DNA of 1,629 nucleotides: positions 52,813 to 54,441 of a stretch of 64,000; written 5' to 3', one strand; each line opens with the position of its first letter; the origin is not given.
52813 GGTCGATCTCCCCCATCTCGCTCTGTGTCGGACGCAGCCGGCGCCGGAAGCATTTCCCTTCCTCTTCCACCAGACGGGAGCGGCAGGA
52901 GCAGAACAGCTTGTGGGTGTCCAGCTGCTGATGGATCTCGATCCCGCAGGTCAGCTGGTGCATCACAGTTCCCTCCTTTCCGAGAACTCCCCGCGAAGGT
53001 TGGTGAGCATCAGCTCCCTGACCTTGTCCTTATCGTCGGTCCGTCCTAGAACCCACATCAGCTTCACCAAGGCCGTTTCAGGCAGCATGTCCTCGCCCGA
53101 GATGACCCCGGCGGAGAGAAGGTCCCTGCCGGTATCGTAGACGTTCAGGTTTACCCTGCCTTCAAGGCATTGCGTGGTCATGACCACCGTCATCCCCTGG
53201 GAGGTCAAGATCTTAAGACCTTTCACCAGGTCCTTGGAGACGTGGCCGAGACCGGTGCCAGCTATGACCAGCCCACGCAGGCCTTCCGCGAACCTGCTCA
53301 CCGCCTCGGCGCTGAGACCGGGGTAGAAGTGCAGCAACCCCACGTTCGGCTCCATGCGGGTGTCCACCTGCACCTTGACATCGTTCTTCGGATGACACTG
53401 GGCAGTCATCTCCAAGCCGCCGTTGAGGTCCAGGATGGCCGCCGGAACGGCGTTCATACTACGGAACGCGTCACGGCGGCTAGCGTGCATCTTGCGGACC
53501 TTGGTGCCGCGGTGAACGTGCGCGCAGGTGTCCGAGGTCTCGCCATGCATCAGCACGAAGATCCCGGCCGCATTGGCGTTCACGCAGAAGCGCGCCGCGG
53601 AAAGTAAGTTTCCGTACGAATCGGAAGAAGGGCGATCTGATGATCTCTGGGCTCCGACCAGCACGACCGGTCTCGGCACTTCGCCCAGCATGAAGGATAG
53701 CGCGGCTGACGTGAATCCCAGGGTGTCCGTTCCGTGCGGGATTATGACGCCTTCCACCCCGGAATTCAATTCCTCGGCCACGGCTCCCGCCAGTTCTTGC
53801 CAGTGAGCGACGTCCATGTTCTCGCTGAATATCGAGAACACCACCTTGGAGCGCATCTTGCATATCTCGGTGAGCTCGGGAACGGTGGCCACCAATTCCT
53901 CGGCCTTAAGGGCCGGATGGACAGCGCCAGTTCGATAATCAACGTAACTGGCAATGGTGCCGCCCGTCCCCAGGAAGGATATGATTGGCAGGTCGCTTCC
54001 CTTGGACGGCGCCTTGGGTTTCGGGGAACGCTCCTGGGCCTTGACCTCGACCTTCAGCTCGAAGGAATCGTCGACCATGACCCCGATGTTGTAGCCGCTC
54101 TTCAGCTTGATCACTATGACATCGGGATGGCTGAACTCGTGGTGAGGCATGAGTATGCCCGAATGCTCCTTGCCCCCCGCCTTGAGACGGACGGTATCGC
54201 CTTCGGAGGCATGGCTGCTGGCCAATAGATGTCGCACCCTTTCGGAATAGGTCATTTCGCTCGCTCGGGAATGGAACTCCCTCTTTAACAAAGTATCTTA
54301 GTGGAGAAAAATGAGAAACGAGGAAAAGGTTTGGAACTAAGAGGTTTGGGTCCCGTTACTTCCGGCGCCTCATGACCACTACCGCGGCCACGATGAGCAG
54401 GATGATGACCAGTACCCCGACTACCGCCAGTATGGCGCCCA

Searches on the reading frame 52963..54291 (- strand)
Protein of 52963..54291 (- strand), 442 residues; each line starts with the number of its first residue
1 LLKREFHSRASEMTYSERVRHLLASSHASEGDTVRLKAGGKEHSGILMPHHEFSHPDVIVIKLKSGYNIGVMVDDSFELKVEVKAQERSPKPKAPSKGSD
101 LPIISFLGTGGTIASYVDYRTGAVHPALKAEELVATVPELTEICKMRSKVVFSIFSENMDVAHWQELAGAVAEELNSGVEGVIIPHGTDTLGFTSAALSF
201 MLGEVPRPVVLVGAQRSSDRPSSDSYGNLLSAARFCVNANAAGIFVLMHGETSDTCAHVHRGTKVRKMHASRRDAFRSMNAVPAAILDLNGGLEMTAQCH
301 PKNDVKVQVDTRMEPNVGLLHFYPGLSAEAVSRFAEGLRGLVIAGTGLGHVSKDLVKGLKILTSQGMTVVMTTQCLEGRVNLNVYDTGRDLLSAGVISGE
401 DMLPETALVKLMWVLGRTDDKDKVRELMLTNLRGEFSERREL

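Call 95: search_protein_families(library=pfam, proteins=[window:52963-54291:-], max_evalue=0.001)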
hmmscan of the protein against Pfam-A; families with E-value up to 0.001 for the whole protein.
window:52963-54291:- (442 aa): 3 families
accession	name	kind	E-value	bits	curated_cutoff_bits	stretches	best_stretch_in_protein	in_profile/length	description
PF00710.25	Asparaginase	-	1.3e-57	194.9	22.5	1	104-287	2-180/193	Asparaginase, N-terminal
PF17763.6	Asparaginase_C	-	4e-35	120.7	34.6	1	316-428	1-114/114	Glutaminase/Asparaginase C-terminal domain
PF18195.6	GatD_N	-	2e-18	66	25.7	1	29-80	2-52/54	GatD N-terminal domain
